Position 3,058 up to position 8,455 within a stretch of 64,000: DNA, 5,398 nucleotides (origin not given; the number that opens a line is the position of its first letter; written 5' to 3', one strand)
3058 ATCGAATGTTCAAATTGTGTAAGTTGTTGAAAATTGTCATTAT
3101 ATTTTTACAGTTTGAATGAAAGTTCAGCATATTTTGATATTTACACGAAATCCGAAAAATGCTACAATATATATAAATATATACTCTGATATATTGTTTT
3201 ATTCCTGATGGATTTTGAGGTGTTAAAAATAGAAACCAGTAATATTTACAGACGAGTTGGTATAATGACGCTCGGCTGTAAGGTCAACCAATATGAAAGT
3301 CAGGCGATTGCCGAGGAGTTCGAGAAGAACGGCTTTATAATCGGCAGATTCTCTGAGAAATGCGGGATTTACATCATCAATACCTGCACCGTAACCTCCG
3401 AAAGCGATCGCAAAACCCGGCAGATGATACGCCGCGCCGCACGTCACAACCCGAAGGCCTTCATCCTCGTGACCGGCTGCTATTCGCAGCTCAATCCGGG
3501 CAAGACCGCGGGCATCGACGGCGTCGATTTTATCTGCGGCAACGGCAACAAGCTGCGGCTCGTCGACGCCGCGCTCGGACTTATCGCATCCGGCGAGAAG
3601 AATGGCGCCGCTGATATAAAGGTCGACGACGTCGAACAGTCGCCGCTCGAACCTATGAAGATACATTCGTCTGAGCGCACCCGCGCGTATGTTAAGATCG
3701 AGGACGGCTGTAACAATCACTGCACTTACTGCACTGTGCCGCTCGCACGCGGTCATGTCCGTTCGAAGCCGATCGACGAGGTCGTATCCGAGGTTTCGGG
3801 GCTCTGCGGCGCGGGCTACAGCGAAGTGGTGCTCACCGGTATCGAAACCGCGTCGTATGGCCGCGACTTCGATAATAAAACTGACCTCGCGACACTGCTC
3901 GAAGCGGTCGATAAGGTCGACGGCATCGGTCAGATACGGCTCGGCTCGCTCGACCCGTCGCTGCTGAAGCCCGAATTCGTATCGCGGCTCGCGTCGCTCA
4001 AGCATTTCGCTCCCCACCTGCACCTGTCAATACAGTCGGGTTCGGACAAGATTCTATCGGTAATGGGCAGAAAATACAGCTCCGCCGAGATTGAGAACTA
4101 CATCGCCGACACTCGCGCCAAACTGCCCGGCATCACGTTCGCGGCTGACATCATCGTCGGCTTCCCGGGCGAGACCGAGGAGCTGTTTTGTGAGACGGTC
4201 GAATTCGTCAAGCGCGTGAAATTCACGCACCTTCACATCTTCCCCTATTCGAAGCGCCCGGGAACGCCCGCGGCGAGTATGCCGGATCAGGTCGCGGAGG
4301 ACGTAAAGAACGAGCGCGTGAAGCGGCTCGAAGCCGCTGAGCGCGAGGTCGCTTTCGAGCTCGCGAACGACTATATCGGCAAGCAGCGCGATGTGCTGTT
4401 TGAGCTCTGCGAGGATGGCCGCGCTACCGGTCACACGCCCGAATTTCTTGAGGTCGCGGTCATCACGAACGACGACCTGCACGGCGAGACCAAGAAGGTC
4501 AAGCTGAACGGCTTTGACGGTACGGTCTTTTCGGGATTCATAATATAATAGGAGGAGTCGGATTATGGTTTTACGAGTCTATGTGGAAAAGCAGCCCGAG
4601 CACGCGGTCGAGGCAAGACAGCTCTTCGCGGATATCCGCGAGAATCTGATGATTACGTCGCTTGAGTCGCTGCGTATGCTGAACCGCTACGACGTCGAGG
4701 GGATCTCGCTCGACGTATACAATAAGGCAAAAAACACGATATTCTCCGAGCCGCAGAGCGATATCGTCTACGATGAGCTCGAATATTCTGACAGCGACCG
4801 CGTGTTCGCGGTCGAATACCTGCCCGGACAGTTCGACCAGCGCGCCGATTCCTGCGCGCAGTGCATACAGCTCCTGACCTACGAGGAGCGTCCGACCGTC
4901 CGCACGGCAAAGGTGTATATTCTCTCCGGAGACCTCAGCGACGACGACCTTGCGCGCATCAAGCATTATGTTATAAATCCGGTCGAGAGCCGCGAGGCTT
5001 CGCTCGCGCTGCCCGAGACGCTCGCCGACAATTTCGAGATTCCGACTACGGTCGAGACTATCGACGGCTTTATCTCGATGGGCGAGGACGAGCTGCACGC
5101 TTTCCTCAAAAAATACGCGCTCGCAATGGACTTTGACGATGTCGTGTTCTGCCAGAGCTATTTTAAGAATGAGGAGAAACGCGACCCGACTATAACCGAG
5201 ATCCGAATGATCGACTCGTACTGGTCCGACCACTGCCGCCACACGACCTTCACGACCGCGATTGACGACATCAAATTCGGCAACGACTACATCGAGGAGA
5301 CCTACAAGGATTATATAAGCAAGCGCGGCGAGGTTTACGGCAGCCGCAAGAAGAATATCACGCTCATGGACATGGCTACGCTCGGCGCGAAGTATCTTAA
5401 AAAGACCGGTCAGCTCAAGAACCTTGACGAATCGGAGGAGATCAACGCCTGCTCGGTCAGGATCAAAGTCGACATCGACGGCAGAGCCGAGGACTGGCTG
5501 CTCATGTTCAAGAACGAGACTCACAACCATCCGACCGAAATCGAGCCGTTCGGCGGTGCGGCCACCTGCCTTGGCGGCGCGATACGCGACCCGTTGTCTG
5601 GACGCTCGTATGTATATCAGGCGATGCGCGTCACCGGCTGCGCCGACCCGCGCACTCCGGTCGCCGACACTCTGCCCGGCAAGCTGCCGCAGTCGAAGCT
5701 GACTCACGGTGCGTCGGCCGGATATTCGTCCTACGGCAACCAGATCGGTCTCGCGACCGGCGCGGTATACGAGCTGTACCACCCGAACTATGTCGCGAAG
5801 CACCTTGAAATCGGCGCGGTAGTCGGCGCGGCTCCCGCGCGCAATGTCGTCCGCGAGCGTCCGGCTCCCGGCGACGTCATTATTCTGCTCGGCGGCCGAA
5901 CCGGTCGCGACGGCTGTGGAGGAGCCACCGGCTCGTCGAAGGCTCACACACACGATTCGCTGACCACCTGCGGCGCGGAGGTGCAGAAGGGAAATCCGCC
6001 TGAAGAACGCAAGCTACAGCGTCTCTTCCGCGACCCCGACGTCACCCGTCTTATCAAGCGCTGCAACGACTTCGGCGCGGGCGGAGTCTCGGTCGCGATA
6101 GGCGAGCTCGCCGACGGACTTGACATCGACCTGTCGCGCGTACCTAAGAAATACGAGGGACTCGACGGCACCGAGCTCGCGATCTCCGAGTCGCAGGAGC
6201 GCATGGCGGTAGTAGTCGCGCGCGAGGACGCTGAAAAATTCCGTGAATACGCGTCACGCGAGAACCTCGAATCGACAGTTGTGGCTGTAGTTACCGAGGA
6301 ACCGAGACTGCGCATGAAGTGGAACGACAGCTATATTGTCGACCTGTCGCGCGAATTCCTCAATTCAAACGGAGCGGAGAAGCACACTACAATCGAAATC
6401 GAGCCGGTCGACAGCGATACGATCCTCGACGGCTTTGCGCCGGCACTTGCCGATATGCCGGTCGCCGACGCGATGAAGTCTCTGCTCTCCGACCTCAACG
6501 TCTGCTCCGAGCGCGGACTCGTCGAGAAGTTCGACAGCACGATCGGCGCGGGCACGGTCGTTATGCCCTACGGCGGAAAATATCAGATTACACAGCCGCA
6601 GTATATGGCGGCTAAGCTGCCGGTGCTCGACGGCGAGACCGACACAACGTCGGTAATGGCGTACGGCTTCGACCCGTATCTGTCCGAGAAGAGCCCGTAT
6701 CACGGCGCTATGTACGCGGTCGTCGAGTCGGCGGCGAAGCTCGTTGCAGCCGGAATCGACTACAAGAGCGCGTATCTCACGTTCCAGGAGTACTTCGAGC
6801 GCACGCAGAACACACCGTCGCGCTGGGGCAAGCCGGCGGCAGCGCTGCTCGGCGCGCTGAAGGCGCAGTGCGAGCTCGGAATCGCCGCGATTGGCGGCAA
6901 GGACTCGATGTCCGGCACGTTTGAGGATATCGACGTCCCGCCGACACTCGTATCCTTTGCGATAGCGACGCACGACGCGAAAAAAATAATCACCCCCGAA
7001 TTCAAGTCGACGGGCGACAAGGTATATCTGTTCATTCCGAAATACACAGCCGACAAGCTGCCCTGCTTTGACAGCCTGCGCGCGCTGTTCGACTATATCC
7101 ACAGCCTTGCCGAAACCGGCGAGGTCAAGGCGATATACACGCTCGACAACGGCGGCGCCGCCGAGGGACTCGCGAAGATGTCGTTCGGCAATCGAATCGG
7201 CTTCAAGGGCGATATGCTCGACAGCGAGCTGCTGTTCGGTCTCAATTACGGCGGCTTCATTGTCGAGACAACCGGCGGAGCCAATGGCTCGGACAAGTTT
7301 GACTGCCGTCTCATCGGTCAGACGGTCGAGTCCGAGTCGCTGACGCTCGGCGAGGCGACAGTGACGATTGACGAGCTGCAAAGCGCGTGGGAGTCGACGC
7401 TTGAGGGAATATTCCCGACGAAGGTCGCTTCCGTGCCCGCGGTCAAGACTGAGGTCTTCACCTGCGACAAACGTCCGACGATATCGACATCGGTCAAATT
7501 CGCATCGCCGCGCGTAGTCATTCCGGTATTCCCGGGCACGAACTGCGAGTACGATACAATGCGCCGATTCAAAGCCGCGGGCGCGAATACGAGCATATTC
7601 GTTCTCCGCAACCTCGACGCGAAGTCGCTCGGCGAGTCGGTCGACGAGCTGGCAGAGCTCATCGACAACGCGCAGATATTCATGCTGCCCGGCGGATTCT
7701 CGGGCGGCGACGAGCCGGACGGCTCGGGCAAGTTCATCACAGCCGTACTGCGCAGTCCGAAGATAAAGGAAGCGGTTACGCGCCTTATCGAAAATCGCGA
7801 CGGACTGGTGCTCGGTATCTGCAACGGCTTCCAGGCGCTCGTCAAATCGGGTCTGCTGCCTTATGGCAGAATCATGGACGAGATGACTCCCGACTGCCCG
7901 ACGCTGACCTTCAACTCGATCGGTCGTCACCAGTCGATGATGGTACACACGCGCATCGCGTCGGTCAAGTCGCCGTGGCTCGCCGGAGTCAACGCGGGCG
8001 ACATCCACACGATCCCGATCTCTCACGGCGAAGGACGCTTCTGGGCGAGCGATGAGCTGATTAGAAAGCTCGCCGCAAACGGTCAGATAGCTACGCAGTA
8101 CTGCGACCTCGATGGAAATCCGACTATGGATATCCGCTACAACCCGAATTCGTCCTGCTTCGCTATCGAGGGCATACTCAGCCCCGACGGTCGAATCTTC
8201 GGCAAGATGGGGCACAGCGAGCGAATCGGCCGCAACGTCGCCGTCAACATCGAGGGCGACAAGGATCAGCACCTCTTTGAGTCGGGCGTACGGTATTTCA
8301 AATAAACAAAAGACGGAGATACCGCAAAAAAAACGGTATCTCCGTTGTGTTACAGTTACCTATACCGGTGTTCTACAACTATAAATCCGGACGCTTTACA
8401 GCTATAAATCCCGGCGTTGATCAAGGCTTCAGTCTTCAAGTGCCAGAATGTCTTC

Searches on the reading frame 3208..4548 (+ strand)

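Call 51: search_protein_families(library=pfam, proteins=[window:3208-4548:+], max_evalue=0.0001)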
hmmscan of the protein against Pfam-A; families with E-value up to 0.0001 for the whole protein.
window:3208-4548:+ (446 aa): 2 families
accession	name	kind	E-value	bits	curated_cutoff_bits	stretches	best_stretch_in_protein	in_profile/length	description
PF00919.26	UPF0004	-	2.7e-23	82.3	27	1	16-111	1-98/98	Uncharacterized protein family UPF0004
PF04055.27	Radical_SAM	-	4.1e-21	76.3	29.5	1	166-334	5-166/166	Radical SAM superfamily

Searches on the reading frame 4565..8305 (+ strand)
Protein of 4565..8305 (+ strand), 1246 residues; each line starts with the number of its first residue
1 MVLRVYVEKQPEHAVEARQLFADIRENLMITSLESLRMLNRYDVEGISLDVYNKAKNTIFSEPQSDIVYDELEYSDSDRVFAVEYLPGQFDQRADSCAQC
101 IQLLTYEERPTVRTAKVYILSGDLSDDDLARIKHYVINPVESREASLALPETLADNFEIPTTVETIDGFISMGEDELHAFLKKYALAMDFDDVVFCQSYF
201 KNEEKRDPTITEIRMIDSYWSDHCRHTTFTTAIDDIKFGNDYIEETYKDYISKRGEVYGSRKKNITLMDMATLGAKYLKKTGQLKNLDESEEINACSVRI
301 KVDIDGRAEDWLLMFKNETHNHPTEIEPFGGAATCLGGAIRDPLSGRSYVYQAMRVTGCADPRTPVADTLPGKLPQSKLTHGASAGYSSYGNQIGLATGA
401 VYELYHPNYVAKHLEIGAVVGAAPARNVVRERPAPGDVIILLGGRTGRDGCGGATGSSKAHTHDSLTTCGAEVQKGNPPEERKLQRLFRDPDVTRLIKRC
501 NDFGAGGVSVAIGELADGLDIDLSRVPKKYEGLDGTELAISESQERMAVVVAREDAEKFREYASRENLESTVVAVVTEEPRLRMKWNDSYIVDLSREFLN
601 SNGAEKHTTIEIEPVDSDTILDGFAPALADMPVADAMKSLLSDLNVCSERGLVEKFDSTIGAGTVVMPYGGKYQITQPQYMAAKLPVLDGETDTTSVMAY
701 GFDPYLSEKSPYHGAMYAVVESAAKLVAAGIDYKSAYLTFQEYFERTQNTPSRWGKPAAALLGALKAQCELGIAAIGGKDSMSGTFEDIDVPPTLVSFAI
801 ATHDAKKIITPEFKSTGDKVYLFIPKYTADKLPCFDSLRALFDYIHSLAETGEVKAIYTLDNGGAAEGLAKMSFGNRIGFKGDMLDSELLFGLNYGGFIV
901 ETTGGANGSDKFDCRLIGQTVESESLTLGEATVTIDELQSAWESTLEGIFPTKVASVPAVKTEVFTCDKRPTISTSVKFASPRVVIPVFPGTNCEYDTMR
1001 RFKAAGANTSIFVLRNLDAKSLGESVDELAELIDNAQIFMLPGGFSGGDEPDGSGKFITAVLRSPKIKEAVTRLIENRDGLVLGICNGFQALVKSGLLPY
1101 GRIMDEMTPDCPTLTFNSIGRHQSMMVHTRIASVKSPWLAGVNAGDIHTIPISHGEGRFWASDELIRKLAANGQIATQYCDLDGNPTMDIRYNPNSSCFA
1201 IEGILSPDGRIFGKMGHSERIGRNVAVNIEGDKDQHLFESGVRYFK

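Call 7: search_protein_families(library=pfam, proteins=[window:4565-8305:+], max_evalue=0.001)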
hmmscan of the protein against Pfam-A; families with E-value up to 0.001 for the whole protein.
window:4565-8305:+ (1246 aa): 3 families
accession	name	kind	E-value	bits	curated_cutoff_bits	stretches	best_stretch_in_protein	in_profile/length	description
PF13507.12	GATase_5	-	2.2e-78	263.4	27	1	982-1245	2-260/260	CobB/CobQ-like glutamine amidotransferase domain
PF02769.27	AIRS_C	-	5.2e-27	95.4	23.1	1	435-586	2-155/156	AIR synthase related protein, C-terminal domain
PF18072.6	FGAR-AT_linker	-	2.3e-09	38.1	26.6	1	181-226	5-49/50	Formylglycinamide ribonucleotide amidotransferase linker domain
